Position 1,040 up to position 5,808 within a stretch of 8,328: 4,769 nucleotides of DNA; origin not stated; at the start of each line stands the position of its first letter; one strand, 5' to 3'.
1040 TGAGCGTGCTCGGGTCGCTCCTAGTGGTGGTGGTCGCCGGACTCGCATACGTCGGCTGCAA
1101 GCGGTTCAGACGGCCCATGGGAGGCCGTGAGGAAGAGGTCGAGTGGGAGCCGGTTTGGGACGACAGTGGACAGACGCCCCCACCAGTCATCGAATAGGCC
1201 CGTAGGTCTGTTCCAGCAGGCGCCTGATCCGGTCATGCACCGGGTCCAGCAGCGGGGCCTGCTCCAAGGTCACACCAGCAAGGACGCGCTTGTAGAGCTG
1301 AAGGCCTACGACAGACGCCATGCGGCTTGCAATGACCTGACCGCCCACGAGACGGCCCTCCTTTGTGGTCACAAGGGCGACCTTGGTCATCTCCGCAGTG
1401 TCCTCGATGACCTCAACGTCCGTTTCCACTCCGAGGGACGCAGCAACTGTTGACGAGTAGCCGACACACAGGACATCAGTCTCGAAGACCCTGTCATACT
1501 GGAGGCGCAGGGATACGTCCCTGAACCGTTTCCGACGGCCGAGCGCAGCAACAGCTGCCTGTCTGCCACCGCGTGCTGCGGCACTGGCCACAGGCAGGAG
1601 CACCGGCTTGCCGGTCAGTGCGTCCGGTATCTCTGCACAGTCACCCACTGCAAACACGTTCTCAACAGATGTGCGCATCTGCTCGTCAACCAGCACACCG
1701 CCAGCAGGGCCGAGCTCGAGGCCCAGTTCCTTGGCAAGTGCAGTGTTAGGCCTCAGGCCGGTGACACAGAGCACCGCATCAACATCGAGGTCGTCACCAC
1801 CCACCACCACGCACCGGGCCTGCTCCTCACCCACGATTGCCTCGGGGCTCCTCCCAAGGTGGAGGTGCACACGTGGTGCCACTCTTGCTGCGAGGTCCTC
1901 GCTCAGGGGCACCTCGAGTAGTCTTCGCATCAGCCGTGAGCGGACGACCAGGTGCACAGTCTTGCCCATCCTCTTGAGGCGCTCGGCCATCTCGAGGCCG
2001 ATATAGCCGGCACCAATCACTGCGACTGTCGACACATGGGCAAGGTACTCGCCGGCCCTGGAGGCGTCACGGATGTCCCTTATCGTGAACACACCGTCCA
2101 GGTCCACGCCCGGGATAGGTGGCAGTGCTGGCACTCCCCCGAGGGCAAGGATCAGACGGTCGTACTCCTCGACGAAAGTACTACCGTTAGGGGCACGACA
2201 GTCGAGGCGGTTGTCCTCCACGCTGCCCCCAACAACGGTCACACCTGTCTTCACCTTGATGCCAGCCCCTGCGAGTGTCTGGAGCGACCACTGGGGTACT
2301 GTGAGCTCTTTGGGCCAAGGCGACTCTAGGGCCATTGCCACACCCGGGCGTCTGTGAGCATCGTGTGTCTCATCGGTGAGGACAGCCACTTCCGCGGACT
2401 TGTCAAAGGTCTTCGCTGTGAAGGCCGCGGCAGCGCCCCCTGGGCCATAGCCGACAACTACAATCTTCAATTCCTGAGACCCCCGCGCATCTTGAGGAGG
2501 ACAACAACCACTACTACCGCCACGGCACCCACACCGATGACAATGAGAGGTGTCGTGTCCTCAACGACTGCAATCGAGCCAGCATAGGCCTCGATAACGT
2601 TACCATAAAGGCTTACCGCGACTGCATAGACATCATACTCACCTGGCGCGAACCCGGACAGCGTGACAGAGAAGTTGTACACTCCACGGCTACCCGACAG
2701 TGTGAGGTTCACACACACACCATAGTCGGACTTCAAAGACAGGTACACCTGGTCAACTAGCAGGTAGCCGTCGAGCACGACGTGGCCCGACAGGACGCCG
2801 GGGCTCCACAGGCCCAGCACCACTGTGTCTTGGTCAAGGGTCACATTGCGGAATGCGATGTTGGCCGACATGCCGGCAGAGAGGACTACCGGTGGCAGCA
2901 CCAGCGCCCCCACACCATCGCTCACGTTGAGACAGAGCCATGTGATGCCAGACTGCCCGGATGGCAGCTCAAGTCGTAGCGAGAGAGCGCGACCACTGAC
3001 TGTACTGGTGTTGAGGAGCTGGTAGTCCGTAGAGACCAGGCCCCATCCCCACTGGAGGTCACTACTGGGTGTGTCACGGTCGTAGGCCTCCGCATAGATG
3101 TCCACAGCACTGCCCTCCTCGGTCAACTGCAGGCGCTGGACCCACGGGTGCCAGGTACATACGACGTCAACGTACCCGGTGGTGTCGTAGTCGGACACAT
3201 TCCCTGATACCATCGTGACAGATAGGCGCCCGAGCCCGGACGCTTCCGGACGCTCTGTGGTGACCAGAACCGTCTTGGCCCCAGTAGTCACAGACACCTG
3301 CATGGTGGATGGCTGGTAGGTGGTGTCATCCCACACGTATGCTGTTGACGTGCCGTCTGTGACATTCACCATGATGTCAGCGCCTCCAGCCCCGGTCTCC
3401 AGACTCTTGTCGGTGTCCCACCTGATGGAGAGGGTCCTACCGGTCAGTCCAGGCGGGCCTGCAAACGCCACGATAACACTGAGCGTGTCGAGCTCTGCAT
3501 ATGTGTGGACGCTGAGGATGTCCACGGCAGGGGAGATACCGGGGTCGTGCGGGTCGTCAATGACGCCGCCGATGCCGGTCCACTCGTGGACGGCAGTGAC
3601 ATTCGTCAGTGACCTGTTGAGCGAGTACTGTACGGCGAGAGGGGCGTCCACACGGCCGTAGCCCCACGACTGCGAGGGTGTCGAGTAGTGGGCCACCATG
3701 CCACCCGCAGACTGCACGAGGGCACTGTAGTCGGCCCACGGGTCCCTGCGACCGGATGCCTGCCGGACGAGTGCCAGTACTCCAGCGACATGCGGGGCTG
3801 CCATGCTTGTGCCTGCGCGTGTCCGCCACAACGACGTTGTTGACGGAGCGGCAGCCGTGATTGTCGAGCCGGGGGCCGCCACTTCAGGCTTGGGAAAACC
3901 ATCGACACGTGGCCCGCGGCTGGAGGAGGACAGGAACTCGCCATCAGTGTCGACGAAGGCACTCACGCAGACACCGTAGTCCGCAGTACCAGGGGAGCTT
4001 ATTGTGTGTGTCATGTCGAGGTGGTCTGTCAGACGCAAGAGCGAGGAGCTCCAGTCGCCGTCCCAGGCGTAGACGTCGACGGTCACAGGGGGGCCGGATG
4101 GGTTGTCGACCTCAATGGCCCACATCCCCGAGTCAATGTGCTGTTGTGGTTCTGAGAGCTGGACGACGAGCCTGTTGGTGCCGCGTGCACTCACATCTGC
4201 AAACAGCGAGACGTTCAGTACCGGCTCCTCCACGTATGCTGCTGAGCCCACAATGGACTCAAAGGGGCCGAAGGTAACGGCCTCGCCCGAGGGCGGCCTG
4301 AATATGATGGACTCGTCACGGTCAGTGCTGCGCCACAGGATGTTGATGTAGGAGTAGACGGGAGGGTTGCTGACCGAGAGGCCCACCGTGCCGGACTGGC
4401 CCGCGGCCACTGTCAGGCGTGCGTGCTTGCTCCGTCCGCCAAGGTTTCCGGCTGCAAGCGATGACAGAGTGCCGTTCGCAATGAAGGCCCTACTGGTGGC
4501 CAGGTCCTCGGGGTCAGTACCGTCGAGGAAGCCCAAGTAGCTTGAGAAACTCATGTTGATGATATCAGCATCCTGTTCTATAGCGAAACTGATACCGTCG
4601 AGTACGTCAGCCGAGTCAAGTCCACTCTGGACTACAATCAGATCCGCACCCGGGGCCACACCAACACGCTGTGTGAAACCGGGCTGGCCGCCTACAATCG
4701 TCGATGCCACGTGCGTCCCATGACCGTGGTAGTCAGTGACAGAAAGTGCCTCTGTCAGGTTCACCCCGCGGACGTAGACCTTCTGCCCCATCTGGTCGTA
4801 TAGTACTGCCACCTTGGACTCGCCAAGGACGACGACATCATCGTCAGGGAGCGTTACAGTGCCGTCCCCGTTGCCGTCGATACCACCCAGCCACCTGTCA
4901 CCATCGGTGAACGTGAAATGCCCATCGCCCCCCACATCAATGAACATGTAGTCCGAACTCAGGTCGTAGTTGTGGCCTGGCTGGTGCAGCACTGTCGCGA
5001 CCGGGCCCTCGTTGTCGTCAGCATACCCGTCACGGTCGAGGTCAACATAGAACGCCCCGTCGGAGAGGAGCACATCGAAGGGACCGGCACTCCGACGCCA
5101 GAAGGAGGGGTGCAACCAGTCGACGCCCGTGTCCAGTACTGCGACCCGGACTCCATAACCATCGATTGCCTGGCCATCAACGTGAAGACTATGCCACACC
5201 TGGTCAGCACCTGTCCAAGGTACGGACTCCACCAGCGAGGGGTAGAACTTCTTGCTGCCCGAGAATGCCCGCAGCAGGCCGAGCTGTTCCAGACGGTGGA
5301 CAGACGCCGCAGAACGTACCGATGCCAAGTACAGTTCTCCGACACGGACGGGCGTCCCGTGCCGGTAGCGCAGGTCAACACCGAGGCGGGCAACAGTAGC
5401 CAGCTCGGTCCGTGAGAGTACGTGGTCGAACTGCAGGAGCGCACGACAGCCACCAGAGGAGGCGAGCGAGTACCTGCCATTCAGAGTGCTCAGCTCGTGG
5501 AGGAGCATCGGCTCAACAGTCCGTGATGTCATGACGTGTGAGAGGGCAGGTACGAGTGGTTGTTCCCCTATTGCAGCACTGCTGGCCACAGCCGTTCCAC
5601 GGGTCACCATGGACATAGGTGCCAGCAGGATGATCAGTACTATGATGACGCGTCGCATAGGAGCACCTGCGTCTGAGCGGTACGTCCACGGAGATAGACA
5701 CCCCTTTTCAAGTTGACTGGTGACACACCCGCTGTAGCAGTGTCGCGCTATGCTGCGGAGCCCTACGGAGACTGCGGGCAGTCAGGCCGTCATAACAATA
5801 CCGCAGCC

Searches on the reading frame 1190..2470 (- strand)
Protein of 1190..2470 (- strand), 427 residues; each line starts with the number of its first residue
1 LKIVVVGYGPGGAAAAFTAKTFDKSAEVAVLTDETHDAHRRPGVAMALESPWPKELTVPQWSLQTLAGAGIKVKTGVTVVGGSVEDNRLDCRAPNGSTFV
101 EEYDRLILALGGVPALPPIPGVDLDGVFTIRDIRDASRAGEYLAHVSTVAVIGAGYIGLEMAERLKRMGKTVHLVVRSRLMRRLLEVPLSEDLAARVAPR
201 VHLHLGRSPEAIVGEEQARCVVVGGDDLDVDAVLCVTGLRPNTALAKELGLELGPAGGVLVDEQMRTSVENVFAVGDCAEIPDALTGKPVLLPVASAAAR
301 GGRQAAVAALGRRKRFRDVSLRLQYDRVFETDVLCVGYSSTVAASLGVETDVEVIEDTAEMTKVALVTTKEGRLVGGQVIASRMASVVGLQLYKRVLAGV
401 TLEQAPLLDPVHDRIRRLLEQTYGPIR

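Call 3: search_protein_families(library=pfam, proteins=[window:1190-2470:-], max_evalue=0.01)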
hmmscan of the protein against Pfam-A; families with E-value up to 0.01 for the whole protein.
window:1190-2470:- (427 aa): 10 families
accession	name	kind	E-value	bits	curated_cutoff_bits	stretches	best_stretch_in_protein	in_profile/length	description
PF07992.20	Pyr_redox_2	-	2.2e-53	182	26.1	1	1-297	1-289/291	Pyridine nucleotide-disulphide oxidoreductase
PF00070.33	Pyr_redox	-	8.1e-13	49.1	22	1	149-219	2-73/82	Pyridine nucleotide-disulphide oxidoreductase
PF13738.12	Pyr_redox_3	-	6.3e-07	29.4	30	1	146-276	164-305/305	Pyridine nucleotide-disulphide oxidoreductase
PF00890.30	FAD_binding_2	-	2.1e-05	24.4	20.4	0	254-279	368-399/414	FAD binding domain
PF02826.25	2-Hacid_dh_C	-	0.00042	20.2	25.1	1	145-180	35-70/178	D-isomer specific 2-hydroxyacid dehydrogenase, NAD binding domain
PF01134.28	GIDA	-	0.00071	19.2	22.1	0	149-177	2-30/391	Glucose inhibited division protein A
PF02558.23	ApbA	-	0.0016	18.6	22.2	1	149-180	1-32/150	Ketopantoate reductase PanE/ApbA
PF03486.20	HI0933_like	-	0.0016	18.4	50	0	148-178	2-32/244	HI0933-like protein Rossmann domain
PF13450.12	NAD_binding_8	-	0.0019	18.9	21.9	0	151-175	1-25/68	NAD(P)-binding Rossmann-like domain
PF13434.12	Lys_Orn_oxgnase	-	0.0098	15.5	21.3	0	91-186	136-230/339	L-lysine 6-monooxygenase/L-ornithine 5-monooxygenase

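Call 70: search_protein_families(library=ncbifam, proteins=[window:1190-2470:-], max_evalue=0.001)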
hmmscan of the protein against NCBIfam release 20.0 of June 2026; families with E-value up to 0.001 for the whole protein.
window:1190-2470:- (427 aa): 56 families (the best 25 are shown)
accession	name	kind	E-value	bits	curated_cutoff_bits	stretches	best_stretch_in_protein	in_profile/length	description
TIGR03385.1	CoA_CoA_reduc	equivalog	2.7e-53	181.3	578.8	1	2-352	1-355/439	CoA-disulfide reductase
NF007123.0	PRK09564.1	equivalog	2e-52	178.4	458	1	1-409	1-422/444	CoA-disulfide reductase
NF046103.1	NOXase_Strep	equivalog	1.7e-45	155.8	600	1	2-409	1-420/442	H2O-forming NADH oxidase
TIGR02374.1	nitri_red_nirB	equivalog_domain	1.2e-41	143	578.35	1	3-287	1-286/794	nitrite reductase large subunit NirB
NF045765.1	PhenlGlyoxDHPadH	equivalog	1.7e-33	116.1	475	1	95-412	94-405/416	NADH-dependent phenylglyoxylate dehydrogenase subunit epsilon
NF003437.0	PRK04965.1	equivalog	1.9e-33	116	392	1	3-294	5-288/378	NADH:flavorubredoxin reductase NorW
NF042949.2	3PPDioc_HcaD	equivalog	2.3e-29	102.4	450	1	2-280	3-277/386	3-phenylpropionate/cinnamic acid dioxygenase ferredoxin--NAD(+) reductase subunit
NF011565.0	PRK14989.1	subfamily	7.6e-27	93.7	883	1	23-339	28-336/847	nitrite reductase large subunit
TIGR02053.1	MerA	equivalog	2.1e-25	89.7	454.45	1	98-358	125-376/465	mercury(II) reductase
NF010037.0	PRK13512.1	equivalog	2e-24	86.3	394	1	1-303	2-303/438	CoA-disulfide reductase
NF007286.0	PRK09754.1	equivalog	1.6e-22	79.8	447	1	3-279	6-277/400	phenylpropionate dioxygenase ferredoxin reductase subunit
NF004943.0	PRK06292.2-1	equivalog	1.1e-21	77.2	432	1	84-278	113-307/456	dihydrolipoyl dehydrogenase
NF010311.1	PRK13748.1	subfamily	1.6e-21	76.8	600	1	78-356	204-469/560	mercury(II) reductase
TIGR01350.1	lipoamide_DH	equivalog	5.1e-21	74.9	408.8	1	88-282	118-312/461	dihydrolipoyl dehydrogenase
NF041682.1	ant_diox_AndAa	equivalog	1.6e-20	73.2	650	1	3-320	6-320/406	anthranilate 1,2-dioxygenase system ferredoxin--NAD(+) reductase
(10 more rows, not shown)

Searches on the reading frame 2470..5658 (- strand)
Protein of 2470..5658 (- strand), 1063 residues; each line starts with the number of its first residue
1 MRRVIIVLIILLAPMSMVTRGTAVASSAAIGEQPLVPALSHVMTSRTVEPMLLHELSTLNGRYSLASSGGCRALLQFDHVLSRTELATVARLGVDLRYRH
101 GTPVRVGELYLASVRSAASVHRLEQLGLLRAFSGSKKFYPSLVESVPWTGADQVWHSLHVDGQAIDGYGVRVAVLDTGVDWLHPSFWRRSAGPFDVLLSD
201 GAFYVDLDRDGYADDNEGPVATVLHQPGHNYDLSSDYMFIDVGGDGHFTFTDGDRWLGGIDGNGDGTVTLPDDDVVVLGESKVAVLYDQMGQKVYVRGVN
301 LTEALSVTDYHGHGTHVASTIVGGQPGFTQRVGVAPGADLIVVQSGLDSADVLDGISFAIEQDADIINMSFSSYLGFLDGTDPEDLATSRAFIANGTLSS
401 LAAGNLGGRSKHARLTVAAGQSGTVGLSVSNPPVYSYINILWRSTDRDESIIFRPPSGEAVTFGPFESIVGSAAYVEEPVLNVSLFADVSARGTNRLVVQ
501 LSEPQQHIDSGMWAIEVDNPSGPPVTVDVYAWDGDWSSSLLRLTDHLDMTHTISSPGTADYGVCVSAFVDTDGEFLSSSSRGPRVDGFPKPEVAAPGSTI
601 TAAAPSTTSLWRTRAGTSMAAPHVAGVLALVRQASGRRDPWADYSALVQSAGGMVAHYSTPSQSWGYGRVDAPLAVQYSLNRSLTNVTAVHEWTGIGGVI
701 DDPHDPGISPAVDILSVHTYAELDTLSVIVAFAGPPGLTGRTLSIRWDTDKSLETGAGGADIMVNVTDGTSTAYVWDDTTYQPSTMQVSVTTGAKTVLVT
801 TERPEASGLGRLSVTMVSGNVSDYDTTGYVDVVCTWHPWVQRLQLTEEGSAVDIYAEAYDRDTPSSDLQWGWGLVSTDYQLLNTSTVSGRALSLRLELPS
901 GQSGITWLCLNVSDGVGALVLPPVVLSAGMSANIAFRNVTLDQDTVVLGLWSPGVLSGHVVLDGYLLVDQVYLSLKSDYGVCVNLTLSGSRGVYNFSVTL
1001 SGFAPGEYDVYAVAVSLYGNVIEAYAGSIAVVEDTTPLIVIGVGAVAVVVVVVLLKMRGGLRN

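Call 3: search_protein_families(library=pfam, proteins=[window:2470-5658:-], max_evalue=0.01)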
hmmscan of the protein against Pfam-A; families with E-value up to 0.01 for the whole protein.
window:2470-5658:- (1063 aa): 1 family
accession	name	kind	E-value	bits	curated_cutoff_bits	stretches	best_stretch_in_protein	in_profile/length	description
PF00082.27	Peptidase_S8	-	6.9e-37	127.7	21.8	2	168-419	2-166/288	Subtilase family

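Call 70: search_protein_families(library=ncbifam, proteins=[window:2470-5658:-], max_evalue=0.001)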
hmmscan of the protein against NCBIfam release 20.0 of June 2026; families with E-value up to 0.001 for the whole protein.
window:2470-5658:- (1063 aa): 6 families
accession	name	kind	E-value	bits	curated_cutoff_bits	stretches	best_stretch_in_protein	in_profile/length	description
TIGR03921.1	T7SS_mycosin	equivalog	5.5e-26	91.5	278.75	2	548-679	162-288/353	type VII secretion-associated serine protease mycosin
NF040809.1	germ_prot_CspBA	exception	4e-17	61.2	1250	1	307-639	718-1052/1099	bifunctional germination protease/germinant receptor pseudoprotease CspBA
NF040553.1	SGO_0316_fam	subfamily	8.1e-12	43.6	1400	1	576-640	654-716/1486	SGO_0316/SGO_0317 family LPXTG-anchored serine peptidase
NF040808.2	CspC_non_triad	exception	3.7e-09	35.6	675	1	386-644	257-510/556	bile acid germinant receptor pseudoprotease CspC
NF033595.1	denti_PrtP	equivalog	1.9e-06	26.8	300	1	593-677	414-503/606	dentilisin complex serine proteinase subunit PrtP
TIGR03895.1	protease_PatA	subfamily_domain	7.4e-05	21.7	421.05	0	570-671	120-220/606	PatA/PatG family cyanobactin maturation protease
